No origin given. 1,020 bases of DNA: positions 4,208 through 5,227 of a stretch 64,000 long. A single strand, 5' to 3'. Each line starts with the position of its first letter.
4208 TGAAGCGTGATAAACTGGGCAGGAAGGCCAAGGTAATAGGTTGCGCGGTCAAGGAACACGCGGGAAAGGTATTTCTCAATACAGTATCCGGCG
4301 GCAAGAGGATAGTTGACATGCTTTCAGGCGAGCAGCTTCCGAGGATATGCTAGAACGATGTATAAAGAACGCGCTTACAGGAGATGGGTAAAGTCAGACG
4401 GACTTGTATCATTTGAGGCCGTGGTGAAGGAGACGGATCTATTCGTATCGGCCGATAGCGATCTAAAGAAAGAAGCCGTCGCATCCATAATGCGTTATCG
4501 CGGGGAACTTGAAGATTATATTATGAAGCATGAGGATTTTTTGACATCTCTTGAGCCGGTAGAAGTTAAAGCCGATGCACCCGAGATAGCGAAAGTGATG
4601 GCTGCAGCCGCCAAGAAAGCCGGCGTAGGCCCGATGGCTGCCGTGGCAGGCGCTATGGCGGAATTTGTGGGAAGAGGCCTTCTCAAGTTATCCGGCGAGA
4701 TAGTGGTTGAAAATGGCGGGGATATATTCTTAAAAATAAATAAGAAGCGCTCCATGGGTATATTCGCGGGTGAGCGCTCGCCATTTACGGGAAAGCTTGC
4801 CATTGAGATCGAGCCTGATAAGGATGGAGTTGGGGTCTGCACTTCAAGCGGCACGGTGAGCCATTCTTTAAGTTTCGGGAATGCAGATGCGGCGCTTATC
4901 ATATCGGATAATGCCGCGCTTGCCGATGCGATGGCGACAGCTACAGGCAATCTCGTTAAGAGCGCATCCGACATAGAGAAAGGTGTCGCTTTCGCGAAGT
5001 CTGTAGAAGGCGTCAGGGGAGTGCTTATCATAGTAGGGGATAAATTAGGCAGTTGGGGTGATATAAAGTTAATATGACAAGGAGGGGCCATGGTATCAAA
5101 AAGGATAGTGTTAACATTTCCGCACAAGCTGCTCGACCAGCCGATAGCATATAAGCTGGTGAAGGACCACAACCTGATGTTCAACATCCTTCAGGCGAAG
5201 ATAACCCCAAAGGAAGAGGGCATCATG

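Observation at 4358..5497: UPF0280/COG2122 plus NIL-ferredoxin pair wedged between hypE and the hydrogenase operon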

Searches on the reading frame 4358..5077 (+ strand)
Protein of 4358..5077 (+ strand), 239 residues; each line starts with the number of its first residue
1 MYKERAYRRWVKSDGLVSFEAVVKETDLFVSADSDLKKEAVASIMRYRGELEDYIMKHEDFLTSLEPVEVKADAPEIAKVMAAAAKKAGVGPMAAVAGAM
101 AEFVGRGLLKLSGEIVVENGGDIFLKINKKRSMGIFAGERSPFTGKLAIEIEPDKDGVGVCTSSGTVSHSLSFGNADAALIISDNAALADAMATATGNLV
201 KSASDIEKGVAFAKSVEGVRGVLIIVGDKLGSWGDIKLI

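Call 3: search_protein_families(library=pfam, proteins=[window:4358-5077:+], max_evalue=0.01)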
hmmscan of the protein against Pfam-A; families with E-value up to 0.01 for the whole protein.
window:4358-5077:+ (239 aa): 0 families

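Call 4: search_protein_families(library=ncbifam, proteins=[window:4358-5077:+], max_evalue=0.01)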
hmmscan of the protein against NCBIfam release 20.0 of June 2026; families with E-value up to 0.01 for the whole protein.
window:4358-5077:+ (239 aa): 4 families
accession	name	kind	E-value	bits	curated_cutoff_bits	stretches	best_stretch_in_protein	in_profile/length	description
NF003323.0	PRK04334.1-3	equivalog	7.9e-90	300.6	271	1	2-239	7-247/250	hypothetical protein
NF003321.0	PRK04334.1-1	equivalog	4.9e-61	206.5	262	1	22-236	9-229/248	hypothetical protein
NF003324.0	PRK04334.1-4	equivalog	2.1e-58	197.9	275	1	23-236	8-222/238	hypothetical protein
NF003322.0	PRK04334.1-2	equivalog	5.5e-18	65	290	1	38-201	36-204/295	hypothetical protein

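Call 7: find_homologous_proteins(query=window:4358-5077:+)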
Query window:4358-5077:+ (239 aa): 7706 proteins with E <= 0.001 among 8000 candidates; the best 120 are listed.
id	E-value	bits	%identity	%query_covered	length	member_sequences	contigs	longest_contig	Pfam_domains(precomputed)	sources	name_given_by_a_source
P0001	2.7e-145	500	100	100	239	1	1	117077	PF27030.1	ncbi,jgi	jgi:ApbE superfamily uncharacterized protein (UPF0280 family)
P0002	5.8e-111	387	77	100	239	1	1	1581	PF27030.1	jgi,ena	-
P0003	4.3e-108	378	74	100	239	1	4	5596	PF27030.1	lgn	-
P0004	4.5e-106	371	74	100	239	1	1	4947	PF27030.1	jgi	jgi:uncharacterized protein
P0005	1.0e-105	370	72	100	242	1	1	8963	PF27030.1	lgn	-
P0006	2.4e-105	369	71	100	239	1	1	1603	PF27030.1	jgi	jgi:uncharacterized protein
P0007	2.5e-104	366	76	96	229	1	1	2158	PF27030.1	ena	-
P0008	3.1e-103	362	68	100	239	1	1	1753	PF27030.1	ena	-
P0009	1.6e-102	360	70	100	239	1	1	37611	PF27030.1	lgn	-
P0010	2.6e-102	359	69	100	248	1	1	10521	PF27030.1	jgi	-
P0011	1.4e-100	354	69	100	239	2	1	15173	PF27030.1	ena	-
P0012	1.6e-100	353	67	100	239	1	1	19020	PF27030.1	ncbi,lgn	-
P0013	2.9e-100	352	65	100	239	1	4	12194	PF27030.1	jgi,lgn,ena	-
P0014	5.3e-100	352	68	100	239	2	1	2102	PF27030.1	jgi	jgi:ApbE superfamily uncharacterized protein (UPF0280 family)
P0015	6.1e-100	351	65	100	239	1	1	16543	PF27030.1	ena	-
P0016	6.3e-100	351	66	100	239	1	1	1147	PF27030.1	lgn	-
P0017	1.3e-99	350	68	100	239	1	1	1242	PF27030.1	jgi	-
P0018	4.3e-99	349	68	100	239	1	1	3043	PF27030.1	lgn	-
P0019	4.8e-99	348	67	100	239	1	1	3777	PF27030.1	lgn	-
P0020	5.3e-99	348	64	100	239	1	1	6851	PF27030.1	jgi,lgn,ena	-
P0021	7.6e-99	348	67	100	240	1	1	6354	PF27030.1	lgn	-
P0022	1.1e-98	347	68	100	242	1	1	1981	PF27030.1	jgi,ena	-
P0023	1.6e-98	347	68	100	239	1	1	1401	PF27030.1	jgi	jgi:uncharacterized protein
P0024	2.5e-98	346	66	100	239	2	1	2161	PF27030.1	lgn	-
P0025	2.6e-98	346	67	100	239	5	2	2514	PF27030.1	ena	-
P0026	2.8e-98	346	68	100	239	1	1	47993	PF27030.1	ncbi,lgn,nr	ncbi:MAG: UPF0280 family protein [Candidatus Omnitrophica bacterium]|nr:UPF0280 family protein [Cand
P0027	3.2e-98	346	67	100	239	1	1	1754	PF27030.1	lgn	-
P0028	3.9e-98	346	67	100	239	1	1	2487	PF27030.1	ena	-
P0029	4.1e-98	345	69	100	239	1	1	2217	PF27030.1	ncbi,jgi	jgi:ApbE superfamily uncharacterized protein (UPF0280 family)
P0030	4.7e-98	345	64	100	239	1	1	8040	PF27030.1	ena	-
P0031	4.7e-98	345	65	100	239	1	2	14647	PF27030.1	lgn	-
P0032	5.7e-98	345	68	100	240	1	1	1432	PF27030.1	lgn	-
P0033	9.8e-98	344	65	100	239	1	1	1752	PF27030.1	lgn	-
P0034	1.1e-97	344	67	100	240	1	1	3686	PF27030.1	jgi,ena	-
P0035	1.1e-97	344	65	100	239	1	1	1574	PF27030.1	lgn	-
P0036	1.2e-97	344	66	100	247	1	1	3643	PF27030.1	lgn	-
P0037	1.6e-97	344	65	100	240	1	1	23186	PF27030.1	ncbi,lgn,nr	ncbi:MAG: UPF0280 family protein [Candidatus Omnitrophota bacterium]|nr:UPF0280 family protein [Cand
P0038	2.0e-97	343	67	100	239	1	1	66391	PF27030.1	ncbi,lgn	-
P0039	2.4e-97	343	66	100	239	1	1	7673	PF27030.1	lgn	-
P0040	2.7e-97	343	65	100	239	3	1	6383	PF27030.1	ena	-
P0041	3.1e-97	343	65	100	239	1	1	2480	PF27030.1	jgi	-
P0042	3.5e-97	342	65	100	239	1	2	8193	PF27030.1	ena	-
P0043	5.9e-97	342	64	100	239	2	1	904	PF27030.1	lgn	-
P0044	6.1e-97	342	66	100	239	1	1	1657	PF27030.1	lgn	-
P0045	6.1e-97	342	67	100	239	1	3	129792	PF27030.1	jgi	jgi:ApbE superfamily uncharacterized protein (UPF0280 family)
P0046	7.1e-97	341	67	100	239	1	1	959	PF27030.1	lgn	-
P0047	7.2e-97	341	66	100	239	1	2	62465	PF27030.1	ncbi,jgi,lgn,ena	-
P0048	7.3e-97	341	65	100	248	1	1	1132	PF27030.1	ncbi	-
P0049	1.1e-96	341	65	100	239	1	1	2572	PF27030.1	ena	-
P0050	1.3e-96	341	68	100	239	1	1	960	PF27030.1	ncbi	-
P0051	1.6e-96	340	67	100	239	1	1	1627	PF27030.1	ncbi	-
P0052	2.4e-96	340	67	100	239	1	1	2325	PF27030.1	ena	-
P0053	2.4e-96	340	65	100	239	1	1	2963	PF27030.1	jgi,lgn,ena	-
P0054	2.9e-96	339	67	100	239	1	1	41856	PF27030.1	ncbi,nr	ncbi:MAG: UPF0280 family protein [Candidatus Omnitrophica bacterium]|nr:UPF0280 family protein [Cand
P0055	3.0e-96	339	67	100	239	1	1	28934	PF27030.1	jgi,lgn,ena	-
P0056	3.3e-96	339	67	100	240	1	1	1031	PF27030.1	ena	-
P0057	3.3e-96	339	63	100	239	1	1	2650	PF27030.1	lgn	-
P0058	3.5e-96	339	67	100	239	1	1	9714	PF27030.1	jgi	jgi:ApbE superfamily uncharacterized protein (UPF0280 family)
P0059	5.1e-96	339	65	100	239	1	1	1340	PF27030.1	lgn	-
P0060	6.5e-96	338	65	100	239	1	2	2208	PF27030.1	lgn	-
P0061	6.8e-96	338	63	100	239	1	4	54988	PF27030.1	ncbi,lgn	-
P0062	7.0e-96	338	64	100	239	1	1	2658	PF27030.1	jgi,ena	-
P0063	7.7e-96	338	65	100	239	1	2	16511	PF27030.1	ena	-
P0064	8.5e-96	338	65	100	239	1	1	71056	PF27030.1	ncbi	ncbi:MAG: UPF0280 family protein [Candidatus Omnitrophota bacterium]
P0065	8.8e-96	338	67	100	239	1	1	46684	PF27030.1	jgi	jgi:ApbE superfamily uncharacterized protein (UPF0280 family)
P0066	1.0e-95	338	67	100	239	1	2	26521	PF27030.1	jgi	jgi:uncharacterized protein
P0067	1.1e-95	337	65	100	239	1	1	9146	PF27030.1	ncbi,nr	ncbi:MAG: UPF0280 family protein [Candidatus Omnitrophica bacterium]|nr:UPF0280 family protein [Cand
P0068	1.2e-95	337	66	100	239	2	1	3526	PF27030.1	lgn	-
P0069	1.2e-95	337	68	100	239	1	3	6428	PF27030.1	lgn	-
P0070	1.3e-95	337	65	100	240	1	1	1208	PF27030.1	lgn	-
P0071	1.4e-95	337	63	100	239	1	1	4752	PF27030.1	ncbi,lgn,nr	ncbi:MAG: UPF0280 family protein [Candidatus Omnitrophica bacterium]|nr:UPF0280 family protein [Cand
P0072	1.4e-95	337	67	100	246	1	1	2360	PF27030.1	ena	-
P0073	1.7e-95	337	66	100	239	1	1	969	PF27030.1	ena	-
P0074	2.0e-95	337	65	100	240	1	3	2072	PF27030.1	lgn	-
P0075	2.0e-95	337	65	100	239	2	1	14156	PF27030.1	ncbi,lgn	-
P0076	2.0e-95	337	63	100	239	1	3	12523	PF27030.1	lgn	-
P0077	2.1e-95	337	67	100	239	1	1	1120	PF27030.1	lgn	-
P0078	2.3e-95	336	64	100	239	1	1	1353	PF27030.1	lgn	-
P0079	3.2e-95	336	65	100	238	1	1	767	PF27030.1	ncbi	-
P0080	3.3e-95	336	65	100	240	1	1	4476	PF27030.1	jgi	-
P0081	3.4e-95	336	66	100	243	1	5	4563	PF27030.1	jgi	jgi:ApbE superfamily uncharacterized protein (UPF0280 family)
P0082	3.5e-95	336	65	100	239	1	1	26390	PF27030.1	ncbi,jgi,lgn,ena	-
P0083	4.1e-95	336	64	100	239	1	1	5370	PF27030.1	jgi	jgi:ApbE superfamily uncharacterized protein (UPF0280 family)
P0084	4.2e-95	336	64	100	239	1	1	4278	PF27030.1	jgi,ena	-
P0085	4.7e-95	335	66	100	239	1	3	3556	PF27030.1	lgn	-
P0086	4.9e-95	335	67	100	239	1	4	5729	PF27030.1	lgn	-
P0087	5.4e-95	335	65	100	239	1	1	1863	PF27030.1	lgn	-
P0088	6.3e-95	335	66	100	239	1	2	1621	PF27030.1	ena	-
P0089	6.4e-95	335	67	100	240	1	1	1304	PF27030.1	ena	-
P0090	6.5e-95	335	64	100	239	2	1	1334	PF27030.1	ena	-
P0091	6.5e-95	335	65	100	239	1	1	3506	PF27030.1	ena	-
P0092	7.8e-95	335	65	100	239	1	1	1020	PF27030.1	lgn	-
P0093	8.5e-95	335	65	100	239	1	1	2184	PF27030.1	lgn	-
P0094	1.2e-94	334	65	100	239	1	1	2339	PF27030.1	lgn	-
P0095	1.2e-94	334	65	100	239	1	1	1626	PF27030.1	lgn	-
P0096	1.5e-94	334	65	100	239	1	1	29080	PF27030.1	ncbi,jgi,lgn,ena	ncbi:MAG: UPF0280 family protein [Candidatus Omnitrophota bacterium]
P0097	1.6e-94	334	64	100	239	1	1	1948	PF27030.1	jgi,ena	-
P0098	1.9e-94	333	67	100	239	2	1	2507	PF27030.1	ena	-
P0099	2.4e-94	333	66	100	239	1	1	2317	PF27030.1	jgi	-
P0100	2.7e-94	333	66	100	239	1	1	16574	PF27030.1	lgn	-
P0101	2.7e-94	333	63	100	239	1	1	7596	PF27030.1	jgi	-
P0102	2.7e-94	333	66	100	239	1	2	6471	PF27030.1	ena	-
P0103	2.8e-94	333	65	100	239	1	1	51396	PF27030.1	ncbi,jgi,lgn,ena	ncbi:MAG: UPF0280 family protein [Candidatus Omnitrophota bacterium]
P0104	3.3e-94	333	63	100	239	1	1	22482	PF27030.1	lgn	-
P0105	3.4e-94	333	66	100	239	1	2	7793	PF27030.1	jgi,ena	-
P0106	3.4e-94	333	64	100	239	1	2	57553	PF27030.1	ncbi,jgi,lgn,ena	-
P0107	4.4e-94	332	64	100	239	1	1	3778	PF27030.1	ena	-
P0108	4.7e-94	332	65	100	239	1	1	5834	PF27030.1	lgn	-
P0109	5.8e-94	332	66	100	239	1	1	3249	PF27030.1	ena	-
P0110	6.0e-94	332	68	99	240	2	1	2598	PF27030.1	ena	-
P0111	6.4e-94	332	63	100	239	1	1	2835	PF27030.1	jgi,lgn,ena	-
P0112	6.4e-94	332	66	100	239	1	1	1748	PF27030.1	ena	-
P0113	6.8e-94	332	64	100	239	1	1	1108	PF27030.1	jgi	jgi:uncharacterized protein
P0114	6.9e-94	332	66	100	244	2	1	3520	PF27030.1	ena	-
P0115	8.6e-94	331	67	100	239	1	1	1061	PF27030.1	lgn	-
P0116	1.0e-93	331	63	100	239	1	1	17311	PF27030.1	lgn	-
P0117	1.0e-93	331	65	100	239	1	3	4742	PF27030.1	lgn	-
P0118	1.2e-93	331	62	100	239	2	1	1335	PF27030.1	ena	-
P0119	1.2e-93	331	67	100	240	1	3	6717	PF27030.1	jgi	jgi:ApbE superfamily uncharacterized protein (UPF0280 family)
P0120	1.3e-93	331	65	100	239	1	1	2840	PF27030.1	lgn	-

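Call 8: search_solved_structures(query=window:4358-5077:+, max_evalue=1, show_alignments=2)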
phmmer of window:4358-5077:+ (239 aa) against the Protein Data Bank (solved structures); distinct sequences matched with E-value up to 1: 1.
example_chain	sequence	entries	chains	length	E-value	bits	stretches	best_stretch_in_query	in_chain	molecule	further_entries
2o34_A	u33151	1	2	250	2.8e-40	141.6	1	7-238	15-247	Hypothetical protein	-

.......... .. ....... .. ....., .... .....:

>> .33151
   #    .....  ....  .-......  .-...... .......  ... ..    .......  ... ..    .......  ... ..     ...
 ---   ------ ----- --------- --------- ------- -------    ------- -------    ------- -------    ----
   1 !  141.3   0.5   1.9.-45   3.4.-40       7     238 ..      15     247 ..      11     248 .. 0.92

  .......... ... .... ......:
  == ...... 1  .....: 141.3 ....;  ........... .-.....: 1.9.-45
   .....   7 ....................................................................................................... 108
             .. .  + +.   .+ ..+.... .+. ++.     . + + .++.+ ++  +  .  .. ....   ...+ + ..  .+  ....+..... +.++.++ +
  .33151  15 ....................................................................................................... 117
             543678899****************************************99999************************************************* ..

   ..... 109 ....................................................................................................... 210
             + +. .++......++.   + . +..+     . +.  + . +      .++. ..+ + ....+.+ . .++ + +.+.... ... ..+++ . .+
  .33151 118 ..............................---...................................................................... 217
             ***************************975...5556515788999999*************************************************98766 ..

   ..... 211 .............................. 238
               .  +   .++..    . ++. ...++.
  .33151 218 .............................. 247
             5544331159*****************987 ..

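Call 10: find_encoding_contigs(protein=P0001, flank=10000, max_places=3)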
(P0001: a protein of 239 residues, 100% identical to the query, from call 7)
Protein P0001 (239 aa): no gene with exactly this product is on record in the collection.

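Call 11: find_encoding_contigs(protein=P0045, flank=10000, max_places=2)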
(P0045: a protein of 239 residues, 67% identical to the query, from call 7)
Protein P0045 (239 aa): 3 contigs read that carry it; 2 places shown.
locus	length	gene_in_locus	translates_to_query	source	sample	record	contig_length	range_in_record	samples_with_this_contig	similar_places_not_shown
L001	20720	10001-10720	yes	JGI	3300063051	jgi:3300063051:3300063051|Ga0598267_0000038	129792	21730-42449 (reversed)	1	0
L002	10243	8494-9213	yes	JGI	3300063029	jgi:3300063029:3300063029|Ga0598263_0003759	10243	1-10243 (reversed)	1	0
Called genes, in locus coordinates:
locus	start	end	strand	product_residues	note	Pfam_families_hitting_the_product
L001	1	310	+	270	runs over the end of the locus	PF03425:CBM_11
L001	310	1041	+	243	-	-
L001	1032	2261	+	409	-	PF00480:ROK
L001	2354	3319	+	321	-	PF01435:Peptidase_M48, PF13202:EF-hand_5 (faint)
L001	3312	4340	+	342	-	-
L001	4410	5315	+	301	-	PF00491:Arginase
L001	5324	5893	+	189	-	PF01862:PvlArgDC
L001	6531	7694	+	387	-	PF17788:HypF_C, PF22521:HypF_C_2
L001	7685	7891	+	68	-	PF01455:HupF_HypC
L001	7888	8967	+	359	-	PF01924:HypD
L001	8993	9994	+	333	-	PF00586:AIRS, PF02769:AIRS_C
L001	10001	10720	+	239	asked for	PF27030:AbpE_bact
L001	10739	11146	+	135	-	PF09383:NIL, PF12838:Fer4_7, PF12797:Fer4_2 (weak), PF00037:Fer4, PF12837:Fer4_6, PF13237:Fer4_10, PF14697:Fer4_21, PF13187:Fer4_9, +7 more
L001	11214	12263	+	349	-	PF13237:Fer4_10 (faint), PF13183:Fer4_8 (faint), PF13187:Fer4_9 (faint), PF00037:Fer4 (faint), PF17179:Fer4_22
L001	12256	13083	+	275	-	PF00970:FAD_binding_6 (weak), PF00175:NAD_binding_1, PF10418:DHODB_Fe-S_bind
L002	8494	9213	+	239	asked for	PF27030:AbpE_bact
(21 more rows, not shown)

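Call 12: find_encoding_contigs(protein=P0064, flank=10000, max_places=2)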
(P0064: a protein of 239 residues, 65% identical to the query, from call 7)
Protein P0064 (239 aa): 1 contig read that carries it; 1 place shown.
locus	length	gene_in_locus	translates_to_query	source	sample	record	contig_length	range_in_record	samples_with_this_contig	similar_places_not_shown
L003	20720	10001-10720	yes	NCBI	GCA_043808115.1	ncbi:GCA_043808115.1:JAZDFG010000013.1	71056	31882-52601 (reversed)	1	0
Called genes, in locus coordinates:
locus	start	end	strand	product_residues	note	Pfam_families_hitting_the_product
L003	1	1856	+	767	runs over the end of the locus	PF07244:POTRA, PF08478:POTRA_1 (faint), PF08479:POTRA_2 (faint), PF07244:POTRA, PF01103:Omp85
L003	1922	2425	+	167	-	PF03938:OmpH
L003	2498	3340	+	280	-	PF03331:LpxC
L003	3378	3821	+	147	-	PF22817:ApeP-like, PF07977:FabA, PF22818:ApeI-like, PF01575:MaoC_dehydratas (weak)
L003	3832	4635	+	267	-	PF17930:LpxI_N, PF06230:LpxI_C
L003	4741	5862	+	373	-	PF17788:HypF_C, PF22521:HypF_C_2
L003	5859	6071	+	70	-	PF01455:HupF_HypC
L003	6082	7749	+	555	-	-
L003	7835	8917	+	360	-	PF01924:HypD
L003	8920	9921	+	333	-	PF00586:AIRS, PF02769:AIRS_C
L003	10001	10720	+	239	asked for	PF27030:AbpE_bact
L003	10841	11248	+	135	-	PF09383:NIL, PF12838:Fer4_7 (weak), PF14697:Fer4_21, PF00037:Fer4, PF12837:Fer4_6, PF13237:Fer4_10, PF12838:Fer4_7, PF13187:Fer4_9, +7 more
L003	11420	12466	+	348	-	PF13183:Fer4_8 (faint), PF13484:Fer4_16 (faint), PF13746:Fer4_18 (faint), PF13187:Fer4_9 (faint), PF13534:Fer4_17 (faint), PF12797:Fer4_2 (faint), PF13237:Fer4_10 (faint), PF17179:Fer4_22, +1 more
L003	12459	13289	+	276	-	PF00970:FAD_binding_6 (weak), PF00175:NAD_binding_1, PF10418:DHODB_Fe-S_bind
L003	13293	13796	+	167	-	PF13237:Fer4_10 (faint), PF13187:Fer4_9 (faint), PF13247:Fer4_11, PF12838:Fer4_7 (weak)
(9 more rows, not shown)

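Call 14: search_protein_representatives(protein=window:4358-5077:+)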
Query: 239 residues. Proteins with E-value up to 0.001 (for the whole library): 1928; up to 1e-10: 1251; up to 1e-30: 595. The best 150 are listed.
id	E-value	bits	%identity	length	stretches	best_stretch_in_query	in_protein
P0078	7.2e-96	336.4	64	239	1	1-239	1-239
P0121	3.6e-75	268.8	52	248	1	5-239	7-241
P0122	7.9e-71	254.6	52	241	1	2-239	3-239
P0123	1.3e-70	253.9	51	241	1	1-238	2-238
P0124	1.7e-70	253.5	54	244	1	2-238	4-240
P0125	7.3e-69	248.1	52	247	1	2-238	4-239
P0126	4.2e-68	245.7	52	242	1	3-238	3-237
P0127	1.9e-67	243.6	51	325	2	36-239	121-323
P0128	1.9e-66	240.2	50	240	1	1-239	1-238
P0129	3.7e-66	239.3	49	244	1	2-238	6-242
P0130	1.0e-65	237.8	51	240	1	1-239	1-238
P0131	1.5e-65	237.3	54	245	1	5-234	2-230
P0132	8.0e-65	234.9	50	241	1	2-239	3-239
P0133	4.1e-64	232.6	49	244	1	2-239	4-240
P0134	4.5e-64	232.5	49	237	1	1-238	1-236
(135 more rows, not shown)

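Call 19: find_related_loci(query=A1, collection=genome_contigs, flank=10000)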
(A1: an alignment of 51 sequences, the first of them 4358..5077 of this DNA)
Query A1 (239 aa) in genome_contigs; peptide patterns used: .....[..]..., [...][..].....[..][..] (x = any residue, [..] = any of these).
600 stretches matched a pattern (row limit reached: there are more); 593 encode a relative of the query (tblastn E <= 1e-3); the best 80 are kept; 80 distinct loci.
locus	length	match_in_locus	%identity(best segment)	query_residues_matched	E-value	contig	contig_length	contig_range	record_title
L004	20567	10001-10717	65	1-239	7e-98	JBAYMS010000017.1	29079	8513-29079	MAG: Candidatus Omnitrophota bacterium isolate SO_2016_LW1_45 scaffold01358_LW64-88_2016, whole genome shotgun sequence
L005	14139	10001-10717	63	1-239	3e-93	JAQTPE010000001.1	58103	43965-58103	MAG: Candidatus Omnitrophota bacterium isolate STB_109 NODE_1095_length_58103_cov_3.586657_Sandtown_B, whole genome shot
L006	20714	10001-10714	56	2-239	1e-91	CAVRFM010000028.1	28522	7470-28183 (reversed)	MAG: uncultured Chloroflexia bacterium isolate MFD04492.bin.1.138 genome assembly, contig: contig_90417, whole genome sh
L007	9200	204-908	61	3-238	4e-88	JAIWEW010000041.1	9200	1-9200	MAG: bacterium isolate JL_US_03_9 NODE_1912_length_9200_cov_0.637796, whole genome shotgun sequence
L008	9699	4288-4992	58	3-238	2e-84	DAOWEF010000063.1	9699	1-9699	MAG TPA_asm: Dehalococcoidia bacterium isolate CSMAG_1932 CSMAG_1932_k141_2806052_length_9699_cov_16.7028, whole genome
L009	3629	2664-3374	58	2-239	3e-83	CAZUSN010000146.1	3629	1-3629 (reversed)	MAG TPA_asm: uncultured Dehalococcoidaceae bacterium isolate binchicken_co124_334 genome assembly, contig: NODE_33891_le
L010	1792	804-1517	57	1-239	1e-86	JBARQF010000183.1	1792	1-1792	MAG: Dehalococcoidales bacterium isolate MFD13432_ilm_asm_bin21 k127_364028, whole genome shotgun sequence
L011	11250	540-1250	53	1-238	2e-81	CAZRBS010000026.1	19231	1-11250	MAG TPA_asm: uncultured Dehalococcoidaceae bacterium isolate SRP141376_co1_241 genome assembly, contig: NODE_6003_length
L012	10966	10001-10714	54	1-239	3e-81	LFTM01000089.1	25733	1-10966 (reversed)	MAG: Clostridiales bacterium DTU092 scaffold39178, whole genome shotgun sequence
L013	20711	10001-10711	54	1-238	1e-80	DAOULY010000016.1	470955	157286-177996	MAG TPA_asm: Dehalococcoidia bacterium isolate W31_65 k127_904386, whole genome shotgun sequence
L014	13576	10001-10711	56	1-238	2e-80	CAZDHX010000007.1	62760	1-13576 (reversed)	MAG TPA_asm: uncultured Dehalococcoidales bacterium isolate binchicken_co294_154 genome assembly, contig: NODE_788_lengt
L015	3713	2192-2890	60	5-238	2e-80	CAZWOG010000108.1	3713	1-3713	MAG TPA_asm: uncultured Dehalococcoidales bacterium isolate binchicken_co119_418 genome assembly, contig: NODE_44178_len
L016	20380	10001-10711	54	1-238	4e-80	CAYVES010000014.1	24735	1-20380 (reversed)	MAG TPA_asm: uncultured Dehalococcoidia bacterium isolate SRP214966_co5_396 genome assembly, contig: NODE_1449_length_24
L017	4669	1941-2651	55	1-238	7e-80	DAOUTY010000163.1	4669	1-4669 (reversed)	MAG TPA_asm: Chloroflexota bacterium isolate CSMAG_809 CSMAG_809_k141_344386_length_4669_cov_15.0000, whole genome shotg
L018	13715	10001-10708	54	2-238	6e-80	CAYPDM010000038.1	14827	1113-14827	MAG TPA_asm: uncultured Dehalococcoidaceae bacterium isolate binchicken_co89_632 genome assembly, contig: NODE_7541_leng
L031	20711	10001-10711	51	1-238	1e-77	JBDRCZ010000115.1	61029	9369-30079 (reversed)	MAG: Candidatus Omnitrophota bacterium isolate MEGAHIT-group-1.222 k141_1527755, whole genome shotgun sequence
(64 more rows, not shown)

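Call 23: search_protein_families(library=pfam, proteins=[L008:2594-3802:+], max_evalue=0.0001)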
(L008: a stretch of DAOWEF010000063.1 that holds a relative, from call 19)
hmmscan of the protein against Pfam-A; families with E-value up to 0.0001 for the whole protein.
L008:2594-3802:+ (402 aa): 1 family
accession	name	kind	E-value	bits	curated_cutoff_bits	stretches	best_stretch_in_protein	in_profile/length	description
PF01837.22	HcyBio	-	3.1e-151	503.7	26.2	1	17-376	1-349/349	Homocysteine biosynthesis enzyme, sulfur-incorporation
